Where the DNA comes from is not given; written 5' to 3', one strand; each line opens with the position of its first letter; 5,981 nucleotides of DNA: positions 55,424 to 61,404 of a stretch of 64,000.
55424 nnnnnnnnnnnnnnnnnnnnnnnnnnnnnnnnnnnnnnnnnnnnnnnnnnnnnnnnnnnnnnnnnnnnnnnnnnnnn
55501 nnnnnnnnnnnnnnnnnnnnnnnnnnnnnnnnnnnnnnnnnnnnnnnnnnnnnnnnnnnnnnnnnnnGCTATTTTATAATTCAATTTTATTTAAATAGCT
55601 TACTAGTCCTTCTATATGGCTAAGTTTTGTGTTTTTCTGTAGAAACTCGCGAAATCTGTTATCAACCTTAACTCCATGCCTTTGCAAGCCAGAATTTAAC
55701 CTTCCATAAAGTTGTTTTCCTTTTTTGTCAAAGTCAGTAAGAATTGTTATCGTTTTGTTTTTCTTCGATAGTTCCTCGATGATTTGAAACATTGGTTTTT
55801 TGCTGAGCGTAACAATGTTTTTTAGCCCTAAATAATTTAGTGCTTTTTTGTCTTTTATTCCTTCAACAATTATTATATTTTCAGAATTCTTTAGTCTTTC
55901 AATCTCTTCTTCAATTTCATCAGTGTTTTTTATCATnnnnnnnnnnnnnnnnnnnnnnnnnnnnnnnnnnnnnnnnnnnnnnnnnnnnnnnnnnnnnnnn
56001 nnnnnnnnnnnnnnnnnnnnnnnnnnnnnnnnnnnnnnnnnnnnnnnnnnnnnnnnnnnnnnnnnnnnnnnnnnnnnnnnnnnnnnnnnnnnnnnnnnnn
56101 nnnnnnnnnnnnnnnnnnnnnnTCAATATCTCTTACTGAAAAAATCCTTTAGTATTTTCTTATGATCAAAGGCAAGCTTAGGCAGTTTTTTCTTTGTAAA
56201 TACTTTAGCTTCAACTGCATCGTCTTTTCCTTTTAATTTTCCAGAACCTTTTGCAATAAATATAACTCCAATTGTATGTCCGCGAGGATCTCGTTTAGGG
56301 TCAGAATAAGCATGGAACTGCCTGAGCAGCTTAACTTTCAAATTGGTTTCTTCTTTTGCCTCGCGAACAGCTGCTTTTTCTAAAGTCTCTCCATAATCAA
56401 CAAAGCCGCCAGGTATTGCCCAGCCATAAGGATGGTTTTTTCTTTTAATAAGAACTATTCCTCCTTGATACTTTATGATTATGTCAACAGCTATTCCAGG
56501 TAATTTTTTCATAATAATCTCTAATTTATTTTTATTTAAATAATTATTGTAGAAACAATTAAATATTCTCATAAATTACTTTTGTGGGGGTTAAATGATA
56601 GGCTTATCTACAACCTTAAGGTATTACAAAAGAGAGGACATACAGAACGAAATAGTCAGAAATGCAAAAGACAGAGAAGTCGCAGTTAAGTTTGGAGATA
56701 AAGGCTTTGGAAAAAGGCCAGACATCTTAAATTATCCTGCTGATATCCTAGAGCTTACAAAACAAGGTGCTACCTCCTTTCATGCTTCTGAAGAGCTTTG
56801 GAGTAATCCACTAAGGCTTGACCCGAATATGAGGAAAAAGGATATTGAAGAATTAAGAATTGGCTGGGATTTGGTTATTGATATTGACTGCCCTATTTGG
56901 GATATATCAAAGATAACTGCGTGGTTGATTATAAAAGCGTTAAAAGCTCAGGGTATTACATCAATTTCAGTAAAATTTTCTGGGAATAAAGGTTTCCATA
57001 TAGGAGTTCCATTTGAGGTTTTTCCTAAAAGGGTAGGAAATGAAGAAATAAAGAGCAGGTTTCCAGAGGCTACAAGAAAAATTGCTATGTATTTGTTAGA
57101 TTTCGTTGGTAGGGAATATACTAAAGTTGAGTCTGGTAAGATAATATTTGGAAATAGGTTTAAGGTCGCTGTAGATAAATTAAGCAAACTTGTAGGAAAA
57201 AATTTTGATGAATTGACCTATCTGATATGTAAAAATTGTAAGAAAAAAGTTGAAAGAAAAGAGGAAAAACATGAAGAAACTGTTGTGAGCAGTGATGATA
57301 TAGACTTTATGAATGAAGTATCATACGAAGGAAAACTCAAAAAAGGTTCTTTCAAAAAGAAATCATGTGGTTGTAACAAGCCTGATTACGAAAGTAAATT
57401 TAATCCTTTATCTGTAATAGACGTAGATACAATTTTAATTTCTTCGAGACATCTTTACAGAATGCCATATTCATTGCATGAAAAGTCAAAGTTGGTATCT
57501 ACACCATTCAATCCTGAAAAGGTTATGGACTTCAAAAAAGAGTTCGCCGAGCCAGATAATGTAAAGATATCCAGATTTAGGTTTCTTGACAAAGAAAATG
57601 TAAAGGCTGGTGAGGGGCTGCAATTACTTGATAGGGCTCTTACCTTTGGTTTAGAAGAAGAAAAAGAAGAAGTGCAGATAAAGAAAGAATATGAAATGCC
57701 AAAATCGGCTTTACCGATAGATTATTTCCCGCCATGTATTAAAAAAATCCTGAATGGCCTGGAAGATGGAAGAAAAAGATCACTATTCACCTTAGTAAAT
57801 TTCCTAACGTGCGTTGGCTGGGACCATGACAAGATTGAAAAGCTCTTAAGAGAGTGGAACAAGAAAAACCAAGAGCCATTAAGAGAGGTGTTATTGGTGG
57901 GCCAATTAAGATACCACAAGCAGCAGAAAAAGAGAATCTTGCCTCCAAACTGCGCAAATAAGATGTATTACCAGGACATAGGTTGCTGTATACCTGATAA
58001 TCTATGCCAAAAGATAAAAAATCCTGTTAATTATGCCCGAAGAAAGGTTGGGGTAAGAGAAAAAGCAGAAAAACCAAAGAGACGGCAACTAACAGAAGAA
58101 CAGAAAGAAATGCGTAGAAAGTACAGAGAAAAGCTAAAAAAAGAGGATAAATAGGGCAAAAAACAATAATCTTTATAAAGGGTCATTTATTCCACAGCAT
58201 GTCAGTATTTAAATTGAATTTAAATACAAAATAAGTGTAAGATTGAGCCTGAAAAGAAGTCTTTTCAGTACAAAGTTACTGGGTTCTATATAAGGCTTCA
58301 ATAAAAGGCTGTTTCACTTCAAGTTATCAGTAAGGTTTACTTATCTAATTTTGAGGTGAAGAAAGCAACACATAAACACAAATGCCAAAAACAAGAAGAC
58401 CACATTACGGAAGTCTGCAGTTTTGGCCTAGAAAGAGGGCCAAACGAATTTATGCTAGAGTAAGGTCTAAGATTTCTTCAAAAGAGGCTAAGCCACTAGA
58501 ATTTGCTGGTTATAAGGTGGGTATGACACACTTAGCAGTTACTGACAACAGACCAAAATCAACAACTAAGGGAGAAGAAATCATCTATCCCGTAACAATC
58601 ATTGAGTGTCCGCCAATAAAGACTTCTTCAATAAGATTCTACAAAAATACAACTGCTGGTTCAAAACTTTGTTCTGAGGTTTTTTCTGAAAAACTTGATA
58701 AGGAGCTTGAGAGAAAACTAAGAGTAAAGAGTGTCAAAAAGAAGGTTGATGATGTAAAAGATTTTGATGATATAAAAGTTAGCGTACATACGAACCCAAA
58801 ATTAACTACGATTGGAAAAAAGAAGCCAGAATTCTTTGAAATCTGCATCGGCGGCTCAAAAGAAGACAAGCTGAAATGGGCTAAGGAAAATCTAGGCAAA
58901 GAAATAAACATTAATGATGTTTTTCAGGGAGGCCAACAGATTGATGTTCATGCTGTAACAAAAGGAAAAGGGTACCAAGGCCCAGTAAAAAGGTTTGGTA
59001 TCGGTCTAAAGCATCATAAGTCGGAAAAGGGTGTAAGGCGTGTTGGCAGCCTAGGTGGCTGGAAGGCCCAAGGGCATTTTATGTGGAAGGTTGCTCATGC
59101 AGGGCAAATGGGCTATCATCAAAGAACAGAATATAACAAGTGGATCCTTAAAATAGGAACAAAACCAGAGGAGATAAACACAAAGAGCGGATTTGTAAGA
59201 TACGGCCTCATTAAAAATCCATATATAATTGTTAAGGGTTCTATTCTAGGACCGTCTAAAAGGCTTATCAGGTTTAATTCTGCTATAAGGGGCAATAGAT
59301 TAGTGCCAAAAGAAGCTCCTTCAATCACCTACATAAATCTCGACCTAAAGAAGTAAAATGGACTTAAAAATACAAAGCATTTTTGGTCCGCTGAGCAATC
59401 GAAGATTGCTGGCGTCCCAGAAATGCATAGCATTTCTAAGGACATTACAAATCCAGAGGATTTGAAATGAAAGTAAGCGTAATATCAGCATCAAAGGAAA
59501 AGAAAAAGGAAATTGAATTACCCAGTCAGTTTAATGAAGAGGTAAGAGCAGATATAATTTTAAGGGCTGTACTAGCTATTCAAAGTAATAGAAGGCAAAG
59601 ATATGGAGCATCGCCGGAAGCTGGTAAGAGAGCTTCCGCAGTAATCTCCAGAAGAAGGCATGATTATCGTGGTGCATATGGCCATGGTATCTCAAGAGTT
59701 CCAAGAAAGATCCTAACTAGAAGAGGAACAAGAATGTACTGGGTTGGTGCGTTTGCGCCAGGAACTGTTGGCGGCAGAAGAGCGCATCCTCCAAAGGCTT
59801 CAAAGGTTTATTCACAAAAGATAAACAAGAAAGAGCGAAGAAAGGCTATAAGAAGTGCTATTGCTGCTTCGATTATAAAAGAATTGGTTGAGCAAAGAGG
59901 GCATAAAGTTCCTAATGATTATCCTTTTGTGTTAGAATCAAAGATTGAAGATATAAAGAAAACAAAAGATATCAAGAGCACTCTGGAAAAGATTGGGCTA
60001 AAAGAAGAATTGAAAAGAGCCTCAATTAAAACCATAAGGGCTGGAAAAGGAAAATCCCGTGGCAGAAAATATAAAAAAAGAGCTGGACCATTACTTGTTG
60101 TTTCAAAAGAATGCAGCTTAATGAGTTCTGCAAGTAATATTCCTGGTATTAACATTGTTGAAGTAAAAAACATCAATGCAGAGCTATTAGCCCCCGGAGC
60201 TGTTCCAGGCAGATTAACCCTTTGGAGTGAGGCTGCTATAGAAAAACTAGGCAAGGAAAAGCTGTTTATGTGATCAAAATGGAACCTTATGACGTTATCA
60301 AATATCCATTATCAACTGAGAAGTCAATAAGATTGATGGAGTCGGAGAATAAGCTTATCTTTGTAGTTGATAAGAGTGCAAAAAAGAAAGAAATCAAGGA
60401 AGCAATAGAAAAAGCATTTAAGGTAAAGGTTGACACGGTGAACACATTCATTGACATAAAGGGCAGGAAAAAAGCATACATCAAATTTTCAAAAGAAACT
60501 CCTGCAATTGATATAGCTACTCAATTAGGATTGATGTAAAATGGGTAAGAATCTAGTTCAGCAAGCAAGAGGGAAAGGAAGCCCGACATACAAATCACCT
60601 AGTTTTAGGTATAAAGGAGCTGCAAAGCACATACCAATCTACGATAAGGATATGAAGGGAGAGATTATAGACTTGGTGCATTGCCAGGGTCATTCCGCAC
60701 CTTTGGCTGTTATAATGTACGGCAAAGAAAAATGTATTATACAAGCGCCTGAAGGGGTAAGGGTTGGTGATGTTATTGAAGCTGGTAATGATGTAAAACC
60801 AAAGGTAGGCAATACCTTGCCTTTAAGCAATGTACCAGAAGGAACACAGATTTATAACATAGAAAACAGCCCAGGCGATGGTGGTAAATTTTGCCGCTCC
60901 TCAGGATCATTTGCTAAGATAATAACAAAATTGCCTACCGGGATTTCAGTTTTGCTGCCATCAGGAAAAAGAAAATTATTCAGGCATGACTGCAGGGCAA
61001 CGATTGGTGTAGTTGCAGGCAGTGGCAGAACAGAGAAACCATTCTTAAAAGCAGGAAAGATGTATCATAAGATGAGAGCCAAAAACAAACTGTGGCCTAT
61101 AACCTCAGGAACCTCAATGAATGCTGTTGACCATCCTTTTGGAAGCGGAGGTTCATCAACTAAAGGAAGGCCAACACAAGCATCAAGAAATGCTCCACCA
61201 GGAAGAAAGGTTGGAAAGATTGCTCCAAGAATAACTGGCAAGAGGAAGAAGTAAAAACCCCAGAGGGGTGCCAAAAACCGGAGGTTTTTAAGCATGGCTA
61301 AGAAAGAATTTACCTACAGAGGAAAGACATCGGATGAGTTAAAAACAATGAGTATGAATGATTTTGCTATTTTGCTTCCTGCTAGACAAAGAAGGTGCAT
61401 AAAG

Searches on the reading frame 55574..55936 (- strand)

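Call 54: search_protein_families(library=pfam, proteins=[window:55574-55936:-], max_evalue=0.001)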
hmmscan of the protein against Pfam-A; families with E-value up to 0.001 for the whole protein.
window:55574-55936:- (120 aa): 3 families
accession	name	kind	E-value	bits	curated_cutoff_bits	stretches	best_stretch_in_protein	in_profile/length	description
PF01751.28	Toprim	-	3.6e-05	24.3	23.1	1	21-80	2-76/96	Toprim domain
PF13662.12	Toprim_4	-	5.1e-05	23.9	25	1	21-92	3-82/85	Toprim domain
PF13155.12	Toprim_2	-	0.0002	22.1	22.1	1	22-94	1-76/88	Toprim-like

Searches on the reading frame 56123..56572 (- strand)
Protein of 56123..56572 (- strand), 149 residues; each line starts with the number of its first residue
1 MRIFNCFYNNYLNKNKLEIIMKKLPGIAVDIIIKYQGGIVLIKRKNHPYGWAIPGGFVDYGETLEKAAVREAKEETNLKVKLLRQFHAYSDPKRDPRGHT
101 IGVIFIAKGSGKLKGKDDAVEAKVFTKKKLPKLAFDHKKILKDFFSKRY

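Call 54: search_protein_families(library=pfam, proteins=[window:56123-56572:-], max_evalue=0.001)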
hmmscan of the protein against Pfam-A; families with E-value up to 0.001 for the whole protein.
window:56123-56572:- (149 aa): 1 family
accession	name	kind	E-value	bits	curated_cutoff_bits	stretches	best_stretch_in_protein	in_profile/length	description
PF00293.34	NUDIX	-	2.3e-23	83.1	21.1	1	26-144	3-134/134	NUDIX domain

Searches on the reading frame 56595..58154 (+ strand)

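Call 54: search_protein_families(library=pfam, proteins=[window:56595-58154:+], max_evalue=0.001)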
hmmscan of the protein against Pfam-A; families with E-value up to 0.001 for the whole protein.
window:56595-58154:+ (519 aa): 2 families
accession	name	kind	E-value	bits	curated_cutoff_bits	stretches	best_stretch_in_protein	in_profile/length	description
PF01896.25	DNA_primase_S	-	1.9e-08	35.2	26.8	1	102-306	21-162/163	DNA primase small subunit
PF04104.19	DNA_primase_lrg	-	5.5e-07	29.6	22.4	1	354-481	84-224/266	Eukaryotic and archaeal DNA primase, large subunit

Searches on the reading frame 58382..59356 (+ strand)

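Call 54: search_protein_families(library=pfam, proteins=[window:58382-59356:+], max_evalue=0.001)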
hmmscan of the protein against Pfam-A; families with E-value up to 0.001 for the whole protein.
window:58382-59356:+ (324 aa): 1 family
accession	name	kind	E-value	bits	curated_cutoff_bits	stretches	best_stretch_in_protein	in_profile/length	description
PF00297.29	Ribosomal_L3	-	1.9e-68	231.6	22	1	1-305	1-348/369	Ribosomal protein L3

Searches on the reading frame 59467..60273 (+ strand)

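Call 54: search_protein_families(library=pfam, proteins=[window:59467-60273:+], max_evalue=0.001)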
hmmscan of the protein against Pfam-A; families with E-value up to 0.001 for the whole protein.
window:59467-60273:+ (268 aa): 1 family
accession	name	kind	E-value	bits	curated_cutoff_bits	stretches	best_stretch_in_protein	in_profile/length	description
PF00573.27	Ribosomal_L4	-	7e-38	130.6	25.8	1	16-263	1-189/190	Ribosomal protein L4/L1 family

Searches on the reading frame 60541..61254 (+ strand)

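Call 54: search_protein_families(library=pfam, proteins=[window:60541-61254:+], max_evalue=0.001)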
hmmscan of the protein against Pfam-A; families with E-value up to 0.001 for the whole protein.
window:60541-61254:+ (237 aa): 1 family
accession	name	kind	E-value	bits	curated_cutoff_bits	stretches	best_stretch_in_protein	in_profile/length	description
PF03947.24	Ribosomal_L2_C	-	8.6e-41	139.4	33.7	1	88-214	1-122/126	Ribosomal Proteins L2, C-terminal domain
